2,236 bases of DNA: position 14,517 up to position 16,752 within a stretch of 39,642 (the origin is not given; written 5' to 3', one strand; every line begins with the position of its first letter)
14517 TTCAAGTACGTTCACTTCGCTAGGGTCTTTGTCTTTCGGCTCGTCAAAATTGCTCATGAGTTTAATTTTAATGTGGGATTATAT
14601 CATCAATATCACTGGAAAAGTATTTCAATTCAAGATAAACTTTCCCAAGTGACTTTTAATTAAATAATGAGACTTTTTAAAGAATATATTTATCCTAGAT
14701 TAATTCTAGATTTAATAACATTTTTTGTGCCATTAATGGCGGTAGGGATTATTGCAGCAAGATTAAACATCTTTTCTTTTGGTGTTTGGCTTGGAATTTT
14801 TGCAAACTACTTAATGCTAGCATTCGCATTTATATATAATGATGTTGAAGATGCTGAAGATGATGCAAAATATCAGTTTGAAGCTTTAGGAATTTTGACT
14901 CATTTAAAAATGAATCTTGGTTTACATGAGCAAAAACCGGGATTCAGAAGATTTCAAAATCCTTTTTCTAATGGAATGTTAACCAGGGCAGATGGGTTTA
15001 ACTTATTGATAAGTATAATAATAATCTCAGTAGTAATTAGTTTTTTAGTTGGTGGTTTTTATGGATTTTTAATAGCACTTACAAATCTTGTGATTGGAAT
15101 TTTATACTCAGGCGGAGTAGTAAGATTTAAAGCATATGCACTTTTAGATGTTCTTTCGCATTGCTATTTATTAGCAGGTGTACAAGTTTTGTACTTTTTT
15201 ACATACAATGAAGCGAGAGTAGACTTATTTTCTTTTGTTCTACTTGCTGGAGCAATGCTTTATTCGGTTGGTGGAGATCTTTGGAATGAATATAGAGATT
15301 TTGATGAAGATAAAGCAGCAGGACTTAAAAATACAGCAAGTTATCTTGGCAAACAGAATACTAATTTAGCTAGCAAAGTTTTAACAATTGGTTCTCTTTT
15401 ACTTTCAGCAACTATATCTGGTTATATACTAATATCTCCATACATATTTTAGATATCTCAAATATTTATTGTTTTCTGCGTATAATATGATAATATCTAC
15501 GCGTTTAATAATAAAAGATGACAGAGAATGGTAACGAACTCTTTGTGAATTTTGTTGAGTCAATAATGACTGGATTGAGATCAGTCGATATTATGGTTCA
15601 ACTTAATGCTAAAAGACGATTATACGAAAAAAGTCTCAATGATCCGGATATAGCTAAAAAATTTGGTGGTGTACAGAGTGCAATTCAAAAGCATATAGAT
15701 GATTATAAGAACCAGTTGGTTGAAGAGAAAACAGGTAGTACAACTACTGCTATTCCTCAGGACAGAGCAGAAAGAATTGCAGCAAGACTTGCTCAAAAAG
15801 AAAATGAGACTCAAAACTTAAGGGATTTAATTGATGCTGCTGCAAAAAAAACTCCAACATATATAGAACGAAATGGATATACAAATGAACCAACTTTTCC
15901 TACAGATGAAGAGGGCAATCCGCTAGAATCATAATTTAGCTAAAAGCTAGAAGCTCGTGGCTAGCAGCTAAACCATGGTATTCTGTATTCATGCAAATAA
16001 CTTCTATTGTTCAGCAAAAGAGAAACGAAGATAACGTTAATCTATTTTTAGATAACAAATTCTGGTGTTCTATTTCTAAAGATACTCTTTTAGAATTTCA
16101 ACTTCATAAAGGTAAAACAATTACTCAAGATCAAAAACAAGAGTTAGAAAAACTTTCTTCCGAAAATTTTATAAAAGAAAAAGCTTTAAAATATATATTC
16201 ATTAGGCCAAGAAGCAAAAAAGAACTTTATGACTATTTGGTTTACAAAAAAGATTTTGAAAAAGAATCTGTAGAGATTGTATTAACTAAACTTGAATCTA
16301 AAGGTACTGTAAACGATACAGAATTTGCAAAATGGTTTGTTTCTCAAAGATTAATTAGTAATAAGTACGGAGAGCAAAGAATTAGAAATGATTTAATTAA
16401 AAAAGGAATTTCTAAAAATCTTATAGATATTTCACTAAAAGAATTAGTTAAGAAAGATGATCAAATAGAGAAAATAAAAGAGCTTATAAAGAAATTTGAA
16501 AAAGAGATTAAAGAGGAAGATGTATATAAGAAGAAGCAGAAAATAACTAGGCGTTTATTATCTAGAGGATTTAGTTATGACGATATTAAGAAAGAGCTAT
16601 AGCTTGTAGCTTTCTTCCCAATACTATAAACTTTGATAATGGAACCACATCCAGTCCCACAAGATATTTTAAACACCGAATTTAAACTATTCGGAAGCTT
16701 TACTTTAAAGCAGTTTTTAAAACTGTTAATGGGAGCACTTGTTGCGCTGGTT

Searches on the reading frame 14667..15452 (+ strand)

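Call 8: search_protein_families(library=pfam, proteins=[window:14667-15452:+], max_evalue=0.001)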
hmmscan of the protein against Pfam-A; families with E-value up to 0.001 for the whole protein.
window:14667-15452:+ (261 aa): 1 family
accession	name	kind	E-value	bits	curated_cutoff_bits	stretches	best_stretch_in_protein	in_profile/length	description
PF01040.23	UbiA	-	2.4e-16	60.3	34.2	1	22-253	3-209/250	UbiA prenyltransferase family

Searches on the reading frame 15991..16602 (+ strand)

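Call 8: search_protein_families(library=pfam, proteins=[window:15991-16602:+], max_evalue=0.001)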
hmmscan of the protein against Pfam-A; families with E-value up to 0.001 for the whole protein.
window:15991-16602:+ (203 aa): 4 families
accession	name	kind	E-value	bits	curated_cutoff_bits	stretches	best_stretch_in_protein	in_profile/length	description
PF02631.22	RecX_HTH2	-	7e-11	42.6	26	1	108-147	1-40/42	RecX, second three-helix domain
PF21981.2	RecX_HTH3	-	2e-09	37.9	26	1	156-201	1-46/48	RecX, third three-helix domain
PF21982.2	RecX_HTH1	-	2.1e-08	34.5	26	1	62-101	2-40/40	RecX, first three-helix domain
PF21933.2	MCM5_C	-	0.0007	19.9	27.2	0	124-157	14-47/59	MCM5, C-terminal domain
